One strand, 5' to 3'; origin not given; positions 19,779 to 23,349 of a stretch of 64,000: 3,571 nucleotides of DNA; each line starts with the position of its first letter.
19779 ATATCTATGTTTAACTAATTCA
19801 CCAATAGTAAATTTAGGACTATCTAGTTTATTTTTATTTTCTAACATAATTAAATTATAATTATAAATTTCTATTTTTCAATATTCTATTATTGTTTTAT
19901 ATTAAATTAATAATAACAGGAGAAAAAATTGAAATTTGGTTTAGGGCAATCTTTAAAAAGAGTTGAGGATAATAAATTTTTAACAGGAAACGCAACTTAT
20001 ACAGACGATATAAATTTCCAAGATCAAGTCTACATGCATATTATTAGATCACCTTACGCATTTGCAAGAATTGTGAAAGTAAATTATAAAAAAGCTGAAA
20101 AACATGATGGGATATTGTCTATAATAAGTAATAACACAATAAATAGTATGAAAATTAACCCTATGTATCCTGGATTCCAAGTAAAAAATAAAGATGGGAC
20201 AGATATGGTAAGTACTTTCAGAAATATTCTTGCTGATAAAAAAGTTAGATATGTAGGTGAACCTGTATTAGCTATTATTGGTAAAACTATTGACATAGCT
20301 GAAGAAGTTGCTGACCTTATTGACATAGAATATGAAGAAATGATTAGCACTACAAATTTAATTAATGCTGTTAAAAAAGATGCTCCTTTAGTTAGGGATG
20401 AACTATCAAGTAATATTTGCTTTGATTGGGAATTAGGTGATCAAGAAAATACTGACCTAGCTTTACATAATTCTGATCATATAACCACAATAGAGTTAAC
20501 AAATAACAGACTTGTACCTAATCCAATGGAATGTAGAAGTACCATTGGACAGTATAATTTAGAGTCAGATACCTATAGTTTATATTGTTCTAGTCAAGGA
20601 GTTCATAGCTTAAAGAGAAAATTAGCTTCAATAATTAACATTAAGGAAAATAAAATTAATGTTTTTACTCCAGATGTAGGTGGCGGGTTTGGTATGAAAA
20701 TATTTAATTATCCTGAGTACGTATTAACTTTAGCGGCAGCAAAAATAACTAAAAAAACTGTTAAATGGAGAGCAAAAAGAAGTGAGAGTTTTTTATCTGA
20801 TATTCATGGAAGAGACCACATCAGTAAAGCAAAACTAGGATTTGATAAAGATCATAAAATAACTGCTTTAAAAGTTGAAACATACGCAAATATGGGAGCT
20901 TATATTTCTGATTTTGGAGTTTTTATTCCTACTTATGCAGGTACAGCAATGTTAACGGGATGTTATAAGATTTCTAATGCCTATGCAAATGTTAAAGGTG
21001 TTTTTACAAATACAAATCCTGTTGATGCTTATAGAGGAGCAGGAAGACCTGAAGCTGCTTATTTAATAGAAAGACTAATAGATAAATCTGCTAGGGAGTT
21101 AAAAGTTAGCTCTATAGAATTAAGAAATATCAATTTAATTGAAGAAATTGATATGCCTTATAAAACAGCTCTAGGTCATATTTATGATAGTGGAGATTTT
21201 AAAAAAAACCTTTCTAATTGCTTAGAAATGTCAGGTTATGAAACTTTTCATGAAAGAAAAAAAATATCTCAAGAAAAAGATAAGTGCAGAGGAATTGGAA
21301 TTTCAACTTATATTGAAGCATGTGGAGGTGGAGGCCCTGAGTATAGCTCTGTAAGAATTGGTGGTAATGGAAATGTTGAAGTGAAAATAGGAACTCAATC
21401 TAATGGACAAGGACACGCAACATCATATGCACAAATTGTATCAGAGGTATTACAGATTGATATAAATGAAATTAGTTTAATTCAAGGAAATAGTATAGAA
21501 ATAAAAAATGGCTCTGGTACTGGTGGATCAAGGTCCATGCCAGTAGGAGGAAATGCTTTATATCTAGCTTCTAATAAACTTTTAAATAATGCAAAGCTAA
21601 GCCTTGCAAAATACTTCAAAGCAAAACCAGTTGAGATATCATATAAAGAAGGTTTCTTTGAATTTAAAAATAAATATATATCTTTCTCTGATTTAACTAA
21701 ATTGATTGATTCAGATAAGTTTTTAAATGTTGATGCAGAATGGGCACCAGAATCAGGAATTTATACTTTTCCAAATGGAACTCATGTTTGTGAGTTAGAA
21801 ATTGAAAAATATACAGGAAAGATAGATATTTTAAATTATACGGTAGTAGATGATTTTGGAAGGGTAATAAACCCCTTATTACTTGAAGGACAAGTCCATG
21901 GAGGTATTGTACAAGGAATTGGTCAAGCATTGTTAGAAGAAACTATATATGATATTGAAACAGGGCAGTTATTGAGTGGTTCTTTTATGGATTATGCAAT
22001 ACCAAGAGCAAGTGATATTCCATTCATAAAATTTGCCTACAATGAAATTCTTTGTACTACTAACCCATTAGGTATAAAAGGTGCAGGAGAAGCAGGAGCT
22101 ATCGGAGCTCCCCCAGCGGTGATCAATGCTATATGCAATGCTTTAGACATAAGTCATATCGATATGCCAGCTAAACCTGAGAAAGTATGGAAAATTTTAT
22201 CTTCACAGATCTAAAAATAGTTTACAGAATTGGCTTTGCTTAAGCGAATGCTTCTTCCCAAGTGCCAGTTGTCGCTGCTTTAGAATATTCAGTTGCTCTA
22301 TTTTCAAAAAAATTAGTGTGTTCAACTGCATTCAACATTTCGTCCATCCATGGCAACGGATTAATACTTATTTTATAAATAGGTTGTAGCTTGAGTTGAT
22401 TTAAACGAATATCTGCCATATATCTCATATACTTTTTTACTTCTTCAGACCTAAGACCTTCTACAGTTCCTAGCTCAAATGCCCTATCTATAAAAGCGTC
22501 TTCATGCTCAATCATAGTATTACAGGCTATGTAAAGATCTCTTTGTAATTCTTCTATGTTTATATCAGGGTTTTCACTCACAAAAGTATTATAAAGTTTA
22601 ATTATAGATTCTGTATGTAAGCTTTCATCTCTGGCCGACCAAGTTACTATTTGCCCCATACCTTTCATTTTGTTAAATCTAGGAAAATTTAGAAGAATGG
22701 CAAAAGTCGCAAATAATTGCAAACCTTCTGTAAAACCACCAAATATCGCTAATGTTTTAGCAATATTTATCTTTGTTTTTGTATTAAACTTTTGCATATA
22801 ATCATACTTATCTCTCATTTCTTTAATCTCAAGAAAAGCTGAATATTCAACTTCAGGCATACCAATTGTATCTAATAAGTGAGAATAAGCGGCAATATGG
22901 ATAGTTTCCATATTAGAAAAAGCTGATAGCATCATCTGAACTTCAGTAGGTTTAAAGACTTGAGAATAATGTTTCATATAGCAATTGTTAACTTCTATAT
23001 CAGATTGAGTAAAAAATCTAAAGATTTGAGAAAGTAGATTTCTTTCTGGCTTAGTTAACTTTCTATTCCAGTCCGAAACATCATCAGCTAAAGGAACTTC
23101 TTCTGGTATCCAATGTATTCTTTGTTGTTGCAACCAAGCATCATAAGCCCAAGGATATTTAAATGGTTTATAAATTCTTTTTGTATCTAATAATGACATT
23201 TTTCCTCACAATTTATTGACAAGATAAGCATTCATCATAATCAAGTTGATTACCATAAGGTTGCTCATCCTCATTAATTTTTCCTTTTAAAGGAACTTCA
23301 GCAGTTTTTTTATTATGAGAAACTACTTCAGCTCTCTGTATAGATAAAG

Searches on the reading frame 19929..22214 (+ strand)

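Call 6: search_protein_families(library=ncbifam, proteins=[window:19929-22214:+], max_evalue=0.00001)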
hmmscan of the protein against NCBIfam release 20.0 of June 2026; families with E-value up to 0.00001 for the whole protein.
window:19929-22214:+ (761 aa): 13 families
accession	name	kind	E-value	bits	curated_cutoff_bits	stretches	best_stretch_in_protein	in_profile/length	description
NF041018.1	glyceraldDH_alpha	equivalog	4.5e-190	633.7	790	1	5-754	3-741/741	glyceraldehyde dehydrogenase subunit alpha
NF040766.1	CODH_aero_grp5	exception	1.4e-154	516.2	950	2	5-582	5-580/785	aerobic carbon-monoxide dehydrogenase large subunit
TIGR02416.1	CO_dehy_Mo_lg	equivalog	1.3e-134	450.2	991.15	1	13-755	1-769/770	aerobic carbon-monoxide dehydrogenase large subunit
TIGR03194.1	4hydrxCoA_A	equivalog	2.6e-101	340.2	994.55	1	13-757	5-746/746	4-hydroxybenzoyl-CoA reductase subunit alpha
NF043082.1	XdhA_XDHase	equivalog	4.1e-98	329.4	780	1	5-757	1-752/758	xanthine dehydrogenase subunit XdhA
NF007426.0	PRK09970.1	equivalog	3.7e-94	316.3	916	1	5-757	6-755/761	xanthine dehydrogenase molybdenum-binding subunit XdhA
NF045668.1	pterin_aldehy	equivalog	8.4e-76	255.8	1100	1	16-757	186-904/905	molybdopterin-dependent aldehyde oxidoreductase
TIGR03196.1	pucD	equivalog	9.2e-65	219.4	783.65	2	5-562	3-549/763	xanthine dehydrogenase subunit D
TIGR03311.1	Se_dep_XDH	equivalog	5e-64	216.7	830.45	1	5-735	162-828/848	selenium-dependent xanthine dehydrogenase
TIGR02965.1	xanthine_xdhB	equivalog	1.5e-62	211.9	849.5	1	11-754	7-751/758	xanthine dehydrogenase molybdopterin binding subunit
TIGR03313.1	Se_sel_red_Mo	hypoth_equivalog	5.3e-62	209.7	1101.9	2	190-757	377-949/951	molybdopterin-dependent oxidoreductase Mo/Fe-S-binding subunit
NF041671.1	peri_hyde_PaoC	equivalog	1.6e-58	198.7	1180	1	5-757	18-731/735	aldehyde oxidoreductase molybdenum-binding subunit PaoC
TIGR02969.1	mam_aldehyde_ox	subfamily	4.6e-45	153.6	1912.3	1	6-725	577-1266/1330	aldehyde oxidase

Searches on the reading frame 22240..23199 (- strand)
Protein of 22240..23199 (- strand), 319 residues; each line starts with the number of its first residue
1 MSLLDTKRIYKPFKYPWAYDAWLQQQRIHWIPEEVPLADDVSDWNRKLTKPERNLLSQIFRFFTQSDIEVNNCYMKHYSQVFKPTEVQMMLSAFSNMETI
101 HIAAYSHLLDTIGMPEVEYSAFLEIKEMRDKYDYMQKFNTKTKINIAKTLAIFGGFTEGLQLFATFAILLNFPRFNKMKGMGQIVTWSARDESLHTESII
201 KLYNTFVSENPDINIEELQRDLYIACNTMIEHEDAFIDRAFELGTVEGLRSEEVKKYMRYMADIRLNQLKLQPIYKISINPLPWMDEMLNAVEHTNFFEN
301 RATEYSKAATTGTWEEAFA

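Call 6: search_protein_families(library=ncbifam, proteins=[window:22240-23199:-], max_evalue=0.00001)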
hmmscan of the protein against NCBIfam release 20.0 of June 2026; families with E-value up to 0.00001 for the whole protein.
window:22240-23199:- (319 aa): 13 families
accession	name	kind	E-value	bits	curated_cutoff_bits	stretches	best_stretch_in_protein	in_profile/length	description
NF007186.0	PRK09614.1-5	equivalog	1.3e-165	550.3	237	1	1-319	5-323/328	ribonucleotide-diphosphate reductase subunit beta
NF009398.0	PRK12759.1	equivalog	1.7e-101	340.2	649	1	3-318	93-408/410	bifunctional gluaredoxin/ribonucleoside-diphosphate reductase subunit beta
NF005550.0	PRK07209.1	equivalog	1.4e-50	172.3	309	1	11-310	66-379/383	ribonucleotide-diphosphate reductase subunit beta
NF007184.0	PRK09614.1-3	equivalog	4.6e-42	144.6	310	1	12-310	37-341/346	ribonucleotide-diphosphate reductase subunit beta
TIGR04171.1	RNR_1b_NrdF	exception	1.8e-23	83.2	355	1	21-317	17-313/316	class 1b ribonucleoside-diphosphate reductase subunit beta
NF006576.0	PRK09101.1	equivalog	2.5e-20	72.7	346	1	158-291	205-342/376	class Ia ribonucleoside-diphosphate reductase subunit beta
NF007183.0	PRK09614.1-2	subfamily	4.1e-18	65.4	320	1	21-309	22-313/327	ribonucleotide-diphosphate reductase subunit beta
NF007185.0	PRK09614.1-4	equivalog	3e-16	59.6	525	1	22-281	22-279/320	ribonucleotide-diphosphate reductase subunit beta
NF007182.0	PRK09614.1-1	subfamily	1.8e-15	56.9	471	1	21-313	27-317/324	ribonucleotide-diphosphate reductase subunit beta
NF010572.0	PRK13965.1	subfamily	1.2e-12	47.5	486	1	21-305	40-322/337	class 1b ribonucleoside-diphosphate reductase subunit beta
NF010573.0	PRK13966.1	equivalog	2.7e-11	43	661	1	22-307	28-311/324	ribonucleotide-diphosphate reductase subunit beta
NF006200.0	PRK08326.1-3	equivalog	9e-08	31.7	194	1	21-213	34-234/321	R2-like ligand-binding oxidase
NF010574.0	PRK13967.1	equivalog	1.9e-07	30.5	687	1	22-305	26-307/322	ribonucleotide-diphosphate reductase subunit beta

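Call 74: list_cluster_members(proteins=[window:22240-23199:-, window:23213-25105:-, window:17864-18676:+, window:25890-27050:+, window:35019-36227:+, window:36818-38653:-, window:41787-43415:+, window:28051-30762:+])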
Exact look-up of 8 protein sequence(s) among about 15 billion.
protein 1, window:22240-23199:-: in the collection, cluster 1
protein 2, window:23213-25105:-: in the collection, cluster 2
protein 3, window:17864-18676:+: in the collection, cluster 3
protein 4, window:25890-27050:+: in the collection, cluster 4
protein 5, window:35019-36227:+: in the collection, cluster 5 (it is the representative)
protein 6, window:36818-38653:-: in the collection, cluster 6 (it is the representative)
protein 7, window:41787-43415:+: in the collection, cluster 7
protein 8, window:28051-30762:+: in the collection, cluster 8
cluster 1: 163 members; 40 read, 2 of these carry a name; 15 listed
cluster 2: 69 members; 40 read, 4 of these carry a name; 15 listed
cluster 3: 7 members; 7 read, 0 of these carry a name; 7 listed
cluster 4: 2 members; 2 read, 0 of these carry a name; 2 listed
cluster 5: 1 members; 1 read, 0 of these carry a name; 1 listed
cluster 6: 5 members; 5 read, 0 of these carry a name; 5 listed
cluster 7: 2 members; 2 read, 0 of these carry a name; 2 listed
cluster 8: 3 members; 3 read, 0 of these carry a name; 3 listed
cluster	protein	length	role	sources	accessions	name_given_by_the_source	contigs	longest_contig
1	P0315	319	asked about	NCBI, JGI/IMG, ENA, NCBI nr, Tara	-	-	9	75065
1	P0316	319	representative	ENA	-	-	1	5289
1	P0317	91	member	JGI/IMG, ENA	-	ribonucleoside-diphosphate reductase beta chain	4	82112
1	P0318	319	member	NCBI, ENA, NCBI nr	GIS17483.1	MAG: ribonucleoside-diphosphate reductase subunit beta [Alphaproteobacteria bacterium]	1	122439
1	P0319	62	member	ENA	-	-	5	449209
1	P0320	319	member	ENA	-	-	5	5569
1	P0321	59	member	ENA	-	-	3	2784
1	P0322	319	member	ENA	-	-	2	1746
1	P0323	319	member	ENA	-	-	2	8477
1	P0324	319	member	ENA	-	-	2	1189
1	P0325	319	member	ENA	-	-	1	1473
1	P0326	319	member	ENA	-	-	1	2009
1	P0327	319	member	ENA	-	-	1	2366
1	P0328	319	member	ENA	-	-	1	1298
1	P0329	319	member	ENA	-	-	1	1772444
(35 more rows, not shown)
